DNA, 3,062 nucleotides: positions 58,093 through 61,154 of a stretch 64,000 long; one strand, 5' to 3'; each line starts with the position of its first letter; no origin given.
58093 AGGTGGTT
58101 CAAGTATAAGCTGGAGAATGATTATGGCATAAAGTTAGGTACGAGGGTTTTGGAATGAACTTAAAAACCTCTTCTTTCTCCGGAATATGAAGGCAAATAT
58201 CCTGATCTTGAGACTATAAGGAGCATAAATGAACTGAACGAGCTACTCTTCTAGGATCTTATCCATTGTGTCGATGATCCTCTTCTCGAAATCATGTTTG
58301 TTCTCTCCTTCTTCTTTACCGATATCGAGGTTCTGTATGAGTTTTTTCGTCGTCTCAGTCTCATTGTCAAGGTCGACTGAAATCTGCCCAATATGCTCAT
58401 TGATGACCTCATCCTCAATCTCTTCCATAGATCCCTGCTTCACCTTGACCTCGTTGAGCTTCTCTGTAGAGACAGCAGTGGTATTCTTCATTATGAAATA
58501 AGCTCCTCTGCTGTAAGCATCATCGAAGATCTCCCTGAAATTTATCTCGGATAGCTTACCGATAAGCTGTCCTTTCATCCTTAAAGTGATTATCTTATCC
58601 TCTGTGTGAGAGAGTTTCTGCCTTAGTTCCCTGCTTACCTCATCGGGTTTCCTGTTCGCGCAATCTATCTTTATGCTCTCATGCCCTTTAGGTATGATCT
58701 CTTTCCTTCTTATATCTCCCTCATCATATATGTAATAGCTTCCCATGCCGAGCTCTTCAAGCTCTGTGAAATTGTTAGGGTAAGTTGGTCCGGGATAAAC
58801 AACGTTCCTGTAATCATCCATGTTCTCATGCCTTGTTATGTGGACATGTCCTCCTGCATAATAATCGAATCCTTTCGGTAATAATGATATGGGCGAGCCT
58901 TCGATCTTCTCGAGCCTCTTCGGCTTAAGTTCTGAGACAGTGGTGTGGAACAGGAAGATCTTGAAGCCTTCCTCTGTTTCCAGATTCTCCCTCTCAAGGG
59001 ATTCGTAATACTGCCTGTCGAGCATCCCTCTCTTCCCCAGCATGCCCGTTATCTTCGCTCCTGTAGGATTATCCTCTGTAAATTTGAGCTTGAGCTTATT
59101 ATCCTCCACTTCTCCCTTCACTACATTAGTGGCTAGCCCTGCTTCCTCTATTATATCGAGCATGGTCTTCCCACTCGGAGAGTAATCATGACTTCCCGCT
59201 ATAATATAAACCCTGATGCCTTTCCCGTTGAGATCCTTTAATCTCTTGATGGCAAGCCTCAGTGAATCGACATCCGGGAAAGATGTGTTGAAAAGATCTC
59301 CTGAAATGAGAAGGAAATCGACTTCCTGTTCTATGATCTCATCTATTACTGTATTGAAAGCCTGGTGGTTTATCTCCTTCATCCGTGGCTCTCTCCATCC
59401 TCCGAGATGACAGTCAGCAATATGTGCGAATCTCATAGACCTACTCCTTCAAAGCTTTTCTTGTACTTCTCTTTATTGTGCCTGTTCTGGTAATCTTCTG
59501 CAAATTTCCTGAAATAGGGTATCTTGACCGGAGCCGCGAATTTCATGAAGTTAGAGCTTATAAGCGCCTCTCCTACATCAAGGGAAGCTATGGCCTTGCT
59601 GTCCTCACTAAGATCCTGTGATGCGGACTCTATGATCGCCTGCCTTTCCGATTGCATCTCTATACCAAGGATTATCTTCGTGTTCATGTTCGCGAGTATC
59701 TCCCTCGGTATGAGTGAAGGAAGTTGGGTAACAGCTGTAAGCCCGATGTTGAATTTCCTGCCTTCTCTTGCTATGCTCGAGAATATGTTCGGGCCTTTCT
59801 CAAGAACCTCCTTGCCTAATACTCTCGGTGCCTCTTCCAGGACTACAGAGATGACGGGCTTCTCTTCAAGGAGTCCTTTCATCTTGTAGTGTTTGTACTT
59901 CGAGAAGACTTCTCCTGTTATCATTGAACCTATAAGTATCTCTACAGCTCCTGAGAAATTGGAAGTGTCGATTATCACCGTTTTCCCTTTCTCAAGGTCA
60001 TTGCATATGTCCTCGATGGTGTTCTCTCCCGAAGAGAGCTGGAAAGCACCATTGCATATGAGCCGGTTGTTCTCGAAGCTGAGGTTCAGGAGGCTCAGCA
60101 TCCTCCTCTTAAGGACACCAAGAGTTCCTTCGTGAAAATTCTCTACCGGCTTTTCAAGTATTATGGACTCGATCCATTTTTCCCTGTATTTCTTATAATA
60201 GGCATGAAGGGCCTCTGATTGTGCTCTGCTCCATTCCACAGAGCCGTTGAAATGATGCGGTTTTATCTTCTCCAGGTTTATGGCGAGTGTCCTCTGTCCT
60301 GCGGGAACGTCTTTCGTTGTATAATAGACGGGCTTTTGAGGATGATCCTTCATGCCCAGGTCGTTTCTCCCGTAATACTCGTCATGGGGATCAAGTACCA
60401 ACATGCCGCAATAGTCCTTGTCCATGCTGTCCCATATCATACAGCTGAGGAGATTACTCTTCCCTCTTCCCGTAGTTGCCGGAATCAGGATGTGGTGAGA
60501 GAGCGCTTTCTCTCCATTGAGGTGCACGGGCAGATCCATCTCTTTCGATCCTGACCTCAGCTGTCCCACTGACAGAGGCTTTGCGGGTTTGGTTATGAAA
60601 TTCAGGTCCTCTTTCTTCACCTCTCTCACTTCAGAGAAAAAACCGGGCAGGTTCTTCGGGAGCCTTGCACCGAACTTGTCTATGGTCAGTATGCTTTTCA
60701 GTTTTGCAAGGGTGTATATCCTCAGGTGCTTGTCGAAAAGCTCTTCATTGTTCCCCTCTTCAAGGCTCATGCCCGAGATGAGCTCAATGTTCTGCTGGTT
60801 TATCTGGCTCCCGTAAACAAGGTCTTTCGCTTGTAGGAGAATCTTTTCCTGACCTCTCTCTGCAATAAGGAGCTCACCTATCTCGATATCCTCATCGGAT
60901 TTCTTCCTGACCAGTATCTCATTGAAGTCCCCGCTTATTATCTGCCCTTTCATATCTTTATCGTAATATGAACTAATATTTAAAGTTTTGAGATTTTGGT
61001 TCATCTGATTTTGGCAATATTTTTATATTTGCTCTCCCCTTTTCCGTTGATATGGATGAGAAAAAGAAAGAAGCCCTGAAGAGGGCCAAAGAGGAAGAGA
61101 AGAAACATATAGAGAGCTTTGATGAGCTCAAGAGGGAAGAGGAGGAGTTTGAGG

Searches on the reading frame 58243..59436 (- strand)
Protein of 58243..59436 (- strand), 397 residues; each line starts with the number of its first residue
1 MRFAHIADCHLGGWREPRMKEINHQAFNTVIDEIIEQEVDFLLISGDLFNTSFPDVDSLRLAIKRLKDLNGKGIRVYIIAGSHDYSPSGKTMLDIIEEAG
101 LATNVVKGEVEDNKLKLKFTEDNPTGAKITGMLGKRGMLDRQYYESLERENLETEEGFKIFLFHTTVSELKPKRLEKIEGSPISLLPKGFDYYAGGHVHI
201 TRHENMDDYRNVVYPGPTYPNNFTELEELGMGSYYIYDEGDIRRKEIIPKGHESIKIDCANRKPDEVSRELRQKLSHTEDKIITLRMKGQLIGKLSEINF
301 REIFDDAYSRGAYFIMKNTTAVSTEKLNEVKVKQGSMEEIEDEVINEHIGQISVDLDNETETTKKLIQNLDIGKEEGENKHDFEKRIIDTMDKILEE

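Call 81: search_protein_families(library=pfam, proteins=[window:58243-59436:-], max_evalue=0.001)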
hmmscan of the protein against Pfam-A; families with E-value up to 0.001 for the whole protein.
window:58243-59436:- (397 aa): 2 families
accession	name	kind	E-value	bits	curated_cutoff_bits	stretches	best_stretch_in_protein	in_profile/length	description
PF00149.33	Metallophos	-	3.6e-15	57.3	21.5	1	1-200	1-190/191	Calcineurin-like phosphoesterase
PF12850.12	Metallophos_2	-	1.5e-06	28.7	27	1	1-222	1-139/154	Calcineurin-like phosphoesterase superfamily domain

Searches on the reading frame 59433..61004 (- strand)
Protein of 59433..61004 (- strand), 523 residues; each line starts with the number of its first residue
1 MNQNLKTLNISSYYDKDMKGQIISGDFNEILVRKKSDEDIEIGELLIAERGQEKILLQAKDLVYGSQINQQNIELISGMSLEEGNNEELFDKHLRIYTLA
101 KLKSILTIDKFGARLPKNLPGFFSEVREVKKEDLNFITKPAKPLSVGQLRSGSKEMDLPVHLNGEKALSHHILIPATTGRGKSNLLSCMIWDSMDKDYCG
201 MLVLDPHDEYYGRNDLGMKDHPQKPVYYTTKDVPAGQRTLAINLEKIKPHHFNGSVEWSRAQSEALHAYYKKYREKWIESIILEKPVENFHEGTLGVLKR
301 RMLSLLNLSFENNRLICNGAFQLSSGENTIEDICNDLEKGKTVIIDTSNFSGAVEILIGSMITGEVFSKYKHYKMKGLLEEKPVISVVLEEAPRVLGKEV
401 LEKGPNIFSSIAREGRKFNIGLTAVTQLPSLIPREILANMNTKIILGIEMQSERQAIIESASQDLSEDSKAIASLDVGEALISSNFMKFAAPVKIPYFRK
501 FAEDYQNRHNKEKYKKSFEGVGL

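Call 81: search_protein_families(library=pfam, proteins=[window:59433-61004:-], max_evalue=0.001)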
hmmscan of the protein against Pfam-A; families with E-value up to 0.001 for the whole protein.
window:59433-61004:- (523 aa): 1 family
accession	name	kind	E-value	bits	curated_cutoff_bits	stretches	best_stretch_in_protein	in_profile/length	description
PF01935.23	DUF87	-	1e-25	91.5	23.2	1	146-365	3-219/220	Helicase HerA, central domain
